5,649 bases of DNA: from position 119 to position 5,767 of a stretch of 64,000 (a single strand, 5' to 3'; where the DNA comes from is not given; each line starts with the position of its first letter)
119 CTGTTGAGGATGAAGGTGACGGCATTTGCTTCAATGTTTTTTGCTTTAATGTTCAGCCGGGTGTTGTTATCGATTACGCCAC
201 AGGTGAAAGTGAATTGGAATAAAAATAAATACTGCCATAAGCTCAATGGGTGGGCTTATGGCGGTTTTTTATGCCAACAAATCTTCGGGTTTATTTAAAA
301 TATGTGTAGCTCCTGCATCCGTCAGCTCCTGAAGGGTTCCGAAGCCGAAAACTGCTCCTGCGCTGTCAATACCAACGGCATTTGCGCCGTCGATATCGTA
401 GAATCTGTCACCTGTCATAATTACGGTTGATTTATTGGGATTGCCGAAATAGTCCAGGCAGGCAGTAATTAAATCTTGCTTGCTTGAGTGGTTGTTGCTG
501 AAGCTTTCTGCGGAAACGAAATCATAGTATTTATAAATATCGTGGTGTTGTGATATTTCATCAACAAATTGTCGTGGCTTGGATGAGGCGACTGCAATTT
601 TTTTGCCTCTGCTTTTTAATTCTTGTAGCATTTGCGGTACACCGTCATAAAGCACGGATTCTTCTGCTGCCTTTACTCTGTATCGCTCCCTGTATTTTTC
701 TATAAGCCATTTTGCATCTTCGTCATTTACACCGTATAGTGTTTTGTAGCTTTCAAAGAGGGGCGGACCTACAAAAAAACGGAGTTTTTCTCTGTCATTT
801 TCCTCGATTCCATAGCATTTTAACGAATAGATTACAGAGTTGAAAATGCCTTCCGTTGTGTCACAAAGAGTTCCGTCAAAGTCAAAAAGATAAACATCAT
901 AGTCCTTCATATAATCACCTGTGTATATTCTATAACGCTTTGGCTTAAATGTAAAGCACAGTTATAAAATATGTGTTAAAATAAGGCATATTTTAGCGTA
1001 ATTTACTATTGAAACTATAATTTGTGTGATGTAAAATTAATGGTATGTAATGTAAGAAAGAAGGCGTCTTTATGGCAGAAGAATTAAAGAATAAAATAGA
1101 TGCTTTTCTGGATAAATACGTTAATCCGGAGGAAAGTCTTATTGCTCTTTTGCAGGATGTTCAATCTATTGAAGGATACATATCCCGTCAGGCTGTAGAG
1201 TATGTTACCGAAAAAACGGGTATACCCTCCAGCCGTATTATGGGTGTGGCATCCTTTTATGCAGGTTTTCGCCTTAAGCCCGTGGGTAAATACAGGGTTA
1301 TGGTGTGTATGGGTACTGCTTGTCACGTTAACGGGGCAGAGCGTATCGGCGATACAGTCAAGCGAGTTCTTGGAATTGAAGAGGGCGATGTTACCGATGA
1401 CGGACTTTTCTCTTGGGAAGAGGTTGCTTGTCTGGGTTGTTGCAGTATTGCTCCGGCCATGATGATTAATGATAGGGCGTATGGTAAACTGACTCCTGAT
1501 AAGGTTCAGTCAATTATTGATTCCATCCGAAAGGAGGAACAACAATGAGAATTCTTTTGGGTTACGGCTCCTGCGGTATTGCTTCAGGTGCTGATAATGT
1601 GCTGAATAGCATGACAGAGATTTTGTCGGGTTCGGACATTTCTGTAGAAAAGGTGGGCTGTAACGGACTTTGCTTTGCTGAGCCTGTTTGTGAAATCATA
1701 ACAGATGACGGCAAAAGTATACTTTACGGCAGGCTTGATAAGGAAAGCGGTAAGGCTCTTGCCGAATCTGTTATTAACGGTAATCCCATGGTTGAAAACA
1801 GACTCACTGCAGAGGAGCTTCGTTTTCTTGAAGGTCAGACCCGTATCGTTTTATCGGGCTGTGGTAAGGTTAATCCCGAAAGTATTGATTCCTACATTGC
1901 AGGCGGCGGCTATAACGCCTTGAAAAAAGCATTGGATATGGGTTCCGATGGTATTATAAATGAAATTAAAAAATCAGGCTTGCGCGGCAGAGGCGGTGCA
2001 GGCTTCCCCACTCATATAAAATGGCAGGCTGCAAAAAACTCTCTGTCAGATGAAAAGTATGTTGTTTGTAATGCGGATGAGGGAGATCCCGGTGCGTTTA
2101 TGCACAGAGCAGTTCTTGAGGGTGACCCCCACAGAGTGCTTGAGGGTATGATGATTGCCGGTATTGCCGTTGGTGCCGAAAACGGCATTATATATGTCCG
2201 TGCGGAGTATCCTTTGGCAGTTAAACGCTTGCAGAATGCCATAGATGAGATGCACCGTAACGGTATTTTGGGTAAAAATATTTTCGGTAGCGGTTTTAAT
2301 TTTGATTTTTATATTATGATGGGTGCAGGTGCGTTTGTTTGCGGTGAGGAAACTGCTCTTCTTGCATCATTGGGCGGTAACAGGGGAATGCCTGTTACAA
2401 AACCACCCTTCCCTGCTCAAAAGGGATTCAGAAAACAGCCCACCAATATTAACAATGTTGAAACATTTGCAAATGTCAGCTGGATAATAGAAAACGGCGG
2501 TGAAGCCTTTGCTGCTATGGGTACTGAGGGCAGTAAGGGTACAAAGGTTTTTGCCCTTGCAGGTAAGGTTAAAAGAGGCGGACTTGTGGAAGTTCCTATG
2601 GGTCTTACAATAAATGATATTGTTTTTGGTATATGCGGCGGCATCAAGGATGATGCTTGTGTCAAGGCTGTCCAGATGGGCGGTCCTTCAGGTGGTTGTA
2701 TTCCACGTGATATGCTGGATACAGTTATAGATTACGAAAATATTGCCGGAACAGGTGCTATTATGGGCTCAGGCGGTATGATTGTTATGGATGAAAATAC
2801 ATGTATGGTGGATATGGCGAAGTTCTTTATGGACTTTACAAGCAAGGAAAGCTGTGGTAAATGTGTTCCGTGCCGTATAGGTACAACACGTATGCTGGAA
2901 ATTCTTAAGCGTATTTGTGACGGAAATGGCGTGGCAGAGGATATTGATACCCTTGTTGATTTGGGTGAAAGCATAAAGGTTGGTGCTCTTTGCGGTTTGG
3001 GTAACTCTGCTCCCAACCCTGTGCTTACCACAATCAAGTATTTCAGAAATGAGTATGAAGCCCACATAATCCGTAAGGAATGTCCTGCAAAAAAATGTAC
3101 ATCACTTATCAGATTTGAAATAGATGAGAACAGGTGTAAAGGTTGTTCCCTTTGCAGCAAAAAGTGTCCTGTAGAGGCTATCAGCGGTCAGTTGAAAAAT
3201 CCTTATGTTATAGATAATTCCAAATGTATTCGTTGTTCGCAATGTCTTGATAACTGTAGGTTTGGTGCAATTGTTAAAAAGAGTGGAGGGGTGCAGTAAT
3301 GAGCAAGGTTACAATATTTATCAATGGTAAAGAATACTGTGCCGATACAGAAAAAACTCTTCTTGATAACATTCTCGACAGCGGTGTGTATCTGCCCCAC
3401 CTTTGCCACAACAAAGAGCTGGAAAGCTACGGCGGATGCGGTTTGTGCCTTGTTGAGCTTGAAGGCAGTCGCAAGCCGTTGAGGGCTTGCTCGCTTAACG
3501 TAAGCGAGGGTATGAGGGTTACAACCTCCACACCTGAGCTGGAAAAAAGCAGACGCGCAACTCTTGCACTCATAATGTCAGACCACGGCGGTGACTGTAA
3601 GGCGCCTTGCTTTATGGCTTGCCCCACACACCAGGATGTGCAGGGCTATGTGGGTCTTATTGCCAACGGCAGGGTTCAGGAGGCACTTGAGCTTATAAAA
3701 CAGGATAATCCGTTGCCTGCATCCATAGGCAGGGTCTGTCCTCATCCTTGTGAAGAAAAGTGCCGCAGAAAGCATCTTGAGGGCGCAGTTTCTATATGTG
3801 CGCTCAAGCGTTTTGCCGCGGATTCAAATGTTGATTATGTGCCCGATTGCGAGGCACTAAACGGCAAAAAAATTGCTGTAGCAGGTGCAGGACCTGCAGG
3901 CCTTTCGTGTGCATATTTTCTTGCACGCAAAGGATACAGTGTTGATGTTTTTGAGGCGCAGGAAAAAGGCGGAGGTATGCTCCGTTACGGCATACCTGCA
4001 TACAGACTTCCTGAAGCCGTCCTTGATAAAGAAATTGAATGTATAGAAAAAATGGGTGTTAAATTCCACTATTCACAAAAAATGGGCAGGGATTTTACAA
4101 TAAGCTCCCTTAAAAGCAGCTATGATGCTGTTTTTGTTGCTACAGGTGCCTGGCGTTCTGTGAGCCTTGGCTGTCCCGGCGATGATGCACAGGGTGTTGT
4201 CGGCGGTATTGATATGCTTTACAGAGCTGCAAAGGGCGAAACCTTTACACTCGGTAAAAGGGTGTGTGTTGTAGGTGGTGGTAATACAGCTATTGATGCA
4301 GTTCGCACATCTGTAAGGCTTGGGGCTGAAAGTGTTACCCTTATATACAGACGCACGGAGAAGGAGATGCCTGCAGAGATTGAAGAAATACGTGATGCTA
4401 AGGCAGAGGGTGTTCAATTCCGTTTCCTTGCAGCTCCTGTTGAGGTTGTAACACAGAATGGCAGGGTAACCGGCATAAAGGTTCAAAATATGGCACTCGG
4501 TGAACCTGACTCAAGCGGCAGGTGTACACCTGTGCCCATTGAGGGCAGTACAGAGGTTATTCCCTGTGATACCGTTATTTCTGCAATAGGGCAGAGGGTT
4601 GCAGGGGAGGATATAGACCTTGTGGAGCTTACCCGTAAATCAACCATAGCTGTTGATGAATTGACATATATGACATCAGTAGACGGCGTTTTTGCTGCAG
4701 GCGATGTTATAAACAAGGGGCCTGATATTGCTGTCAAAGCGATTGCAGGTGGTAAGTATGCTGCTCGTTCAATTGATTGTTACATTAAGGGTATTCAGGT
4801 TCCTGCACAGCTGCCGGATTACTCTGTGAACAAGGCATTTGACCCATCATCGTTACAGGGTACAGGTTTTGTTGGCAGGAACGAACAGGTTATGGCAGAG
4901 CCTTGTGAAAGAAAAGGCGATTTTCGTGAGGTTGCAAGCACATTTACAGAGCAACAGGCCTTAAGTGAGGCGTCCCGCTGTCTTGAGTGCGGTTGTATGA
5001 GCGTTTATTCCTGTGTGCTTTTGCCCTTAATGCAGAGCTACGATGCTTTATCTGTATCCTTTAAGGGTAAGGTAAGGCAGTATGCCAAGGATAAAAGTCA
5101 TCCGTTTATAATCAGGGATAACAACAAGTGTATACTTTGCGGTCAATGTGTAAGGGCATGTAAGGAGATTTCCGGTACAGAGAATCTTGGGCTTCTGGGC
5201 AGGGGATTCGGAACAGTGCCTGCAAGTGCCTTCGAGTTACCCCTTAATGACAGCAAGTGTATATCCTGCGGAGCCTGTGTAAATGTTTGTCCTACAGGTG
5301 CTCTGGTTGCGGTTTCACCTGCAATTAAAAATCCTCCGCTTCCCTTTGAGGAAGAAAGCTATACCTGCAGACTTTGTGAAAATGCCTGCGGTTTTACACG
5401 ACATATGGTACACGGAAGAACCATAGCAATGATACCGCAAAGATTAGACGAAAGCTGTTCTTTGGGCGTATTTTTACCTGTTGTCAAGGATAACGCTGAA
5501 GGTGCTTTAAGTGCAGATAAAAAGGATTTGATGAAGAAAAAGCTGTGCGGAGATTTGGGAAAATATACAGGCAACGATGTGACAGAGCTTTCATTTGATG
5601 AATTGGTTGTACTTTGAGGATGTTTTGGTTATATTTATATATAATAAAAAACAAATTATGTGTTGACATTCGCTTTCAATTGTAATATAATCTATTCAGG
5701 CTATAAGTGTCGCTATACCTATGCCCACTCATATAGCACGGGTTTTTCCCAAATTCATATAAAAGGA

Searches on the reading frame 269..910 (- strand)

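Call 57: search_protein_families(library=pfam, proteins=[window:269-910:-], max_evalue=0.001)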
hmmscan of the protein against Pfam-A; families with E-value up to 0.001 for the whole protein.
window:269-910:- (213 aa): 3 families
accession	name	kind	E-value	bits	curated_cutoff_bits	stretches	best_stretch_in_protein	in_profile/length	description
PF13419.12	HAD_2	-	6.8e-33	114.7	23.8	1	8-185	2-177/178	Haloacid dehalogenase-like hydrolase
PF00702.32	Hydrolase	-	5e-22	79.7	26.4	1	4-180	1-191/191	haloacid dehalogenase-like hydrolase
PF12710.13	HAD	-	5.2e-08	34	27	1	8-128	2-124/189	haloacid dehalogenase-like hydrolase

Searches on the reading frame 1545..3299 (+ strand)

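Call 57: search_protein_families(library=pfam, proteins=[window:1545-3299:+], max_evalue=0.001)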
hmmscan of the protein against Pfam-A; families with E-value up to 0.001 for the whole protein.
window:1545-3299:+ (584 aa): 10 families
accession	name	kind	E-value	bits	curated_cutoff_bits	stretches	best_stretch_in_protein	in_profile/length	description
PF01512.22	Complex1_51K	-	3.7e-46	157.2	31.2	1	141-312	1-149/150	Nuo51 FMN-binding domain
PF10589.14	NADH_4Fe-4S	-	1e-33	115.5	23.5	1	423-507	1-85/85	NADH-ubiquinone oxidoreductase-F iron-sulfur binding region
PF00037.32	Fer4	-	6.4e-12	45.2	21.1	2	525-547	2-24/24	4Fe-4S binding domain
PF13187.11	Fer4_9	-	1.4e-06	28.6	27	1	530-576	1-52/52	4Fe-4S dicluster domain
PF12837.12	Fer4_6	-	1.6e-06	28.2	25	1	524-546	2-24/24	4Fe-4S binding domain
PF13237.11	Fer4_10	-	6e-06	26.5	25.5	1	525-571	3-52/53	4Fe-4S dicluster domain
PF12838.12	Fer4_7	-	3.5e-05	24.6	27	1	530-575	1-52/52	4Fe-4S dicluster domain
PF10531.15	SLBB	-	0.00018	21.7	27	0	336-382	2-51/55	SLBB domain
PF12797.12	Fer4_2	-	0.00058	20.1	24.5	0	524-543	3-22/22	4Fe-4S binding domain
PF14697.11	Fer4_21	-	0.00086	19.8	35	0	524-546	34-57/59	4Fe-4S dicluster domain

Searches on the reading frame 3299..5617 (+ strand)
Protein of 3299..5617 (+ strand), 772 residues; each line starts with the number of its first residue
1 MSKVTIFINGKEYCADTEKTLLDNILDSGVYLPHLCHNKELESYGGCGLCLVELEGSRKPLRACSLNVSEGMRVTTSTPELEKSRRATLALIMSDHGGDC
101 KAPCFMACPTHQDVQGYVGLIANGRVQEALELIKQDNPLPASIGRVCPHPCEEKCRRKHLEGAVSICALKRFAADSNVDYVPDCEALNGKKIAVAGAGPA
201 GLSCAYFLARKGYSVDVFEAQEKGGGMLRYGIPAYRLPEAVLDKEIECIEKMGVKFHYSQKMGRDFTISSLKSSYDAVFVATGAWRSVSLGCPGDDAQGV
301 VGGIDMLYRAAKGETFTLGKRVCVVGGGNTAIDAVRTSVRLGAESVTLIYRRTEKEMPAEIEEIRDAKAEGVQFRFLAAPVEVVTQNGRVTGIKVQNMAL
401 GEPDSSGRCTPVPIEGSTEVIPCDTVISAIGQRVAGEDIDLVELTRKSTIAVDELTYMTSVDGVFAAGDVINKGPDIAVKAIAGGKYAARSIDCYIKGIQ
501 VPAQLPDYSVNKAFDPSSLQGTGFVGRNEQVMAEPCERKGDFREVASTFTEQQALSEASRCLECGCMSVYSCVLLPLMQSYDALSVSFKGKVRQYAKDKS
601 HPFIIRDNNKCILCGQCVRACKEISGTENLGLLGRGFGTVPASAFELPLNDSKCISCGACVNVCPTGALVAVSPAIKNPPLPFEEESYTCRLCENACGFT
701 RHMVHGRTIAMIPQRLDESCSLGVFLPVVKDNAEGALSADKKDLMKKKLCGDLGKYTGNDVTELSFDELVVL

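Call 57: search_protein_families(library=pfam, proteins=[window:3299-5617:+], max_evalue=0.001)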
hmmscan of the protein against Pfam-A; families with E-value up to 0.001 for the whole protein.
window:3299-5617:+ (772 aa): 24 families
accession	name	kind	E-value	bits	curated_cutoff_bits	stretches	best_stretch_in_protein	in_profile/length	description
PF07992.20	Pyr_redox_2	-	1.2e-33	117.2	26.1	1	191-485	2-291/291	Pyridine nucleotide-disulphide oxidoreductase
PF14691.11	Fer4_20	-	4.1e-23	81.8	25.8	2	99-177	26-108/113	Dihydroprymidine dehydrogenase domain II, 4Fe-4S cluster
PF13510.11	Fer2_4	-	3e-16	59.7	22.8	1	3-78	3-81/82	2Fe-2S iron-sulfur cluster binding domain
PF13738.12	Pyr_redox_3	-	6.7e-12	45.7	30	1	261-468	109-305/305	Pyridine nucleotide-disulphide oxidoreductase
PF12838.12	Fer4_7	-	7.6e-11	42.7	27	1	610-668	1-52/52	4Fe-4S dicluster domain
PF00070.33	Pyr_redox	-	6.6e-10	39.8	22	1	321-396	1-80/82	Pyridine nucleotide-disulphide oxidoreductase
PF00037.32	Fer4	-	7.3e-10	38.7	21.1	2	649-669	3-23/24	4Fe-4S binding domain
PF22117.2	Fer4_Nqo3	-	6.9e-09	36.2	27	1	602-669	2-66/67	NADH-quinone oxidoreductase subunit 3, ferredoxin-like domain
PF13450.12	NAD_binding_8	-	1.3e-08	35.4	21.9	1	194-229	1-36/68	NAD(P)-binding Rossmann-like domain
PF01266.30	DAO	-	6.8e-08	32.9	27.9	1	191-224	1-35/353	FAD dependent oxidoreductase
PF12837.12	Fer4_6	-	2.3e-07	30.9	25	2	650-669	5-24/24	4Fe-4S binding domain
PF12797.12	Fer4_2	-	3e-06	27.3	24.5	2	650-666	6-22/22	4Fe-4S binding domain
PF01946.23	Thi4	-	6.4e-06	26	26.2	1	188-231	16-61/235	Thi4 family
PF13187.11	Fer4_9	-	6.5e-06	26.5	27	1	610-668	1-51/52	4Fe-4S dicluster domain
PF00890.30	FAD_binding_2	-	1.7e-05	24.7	20.4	1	192-226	2-36/414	FAD binding domain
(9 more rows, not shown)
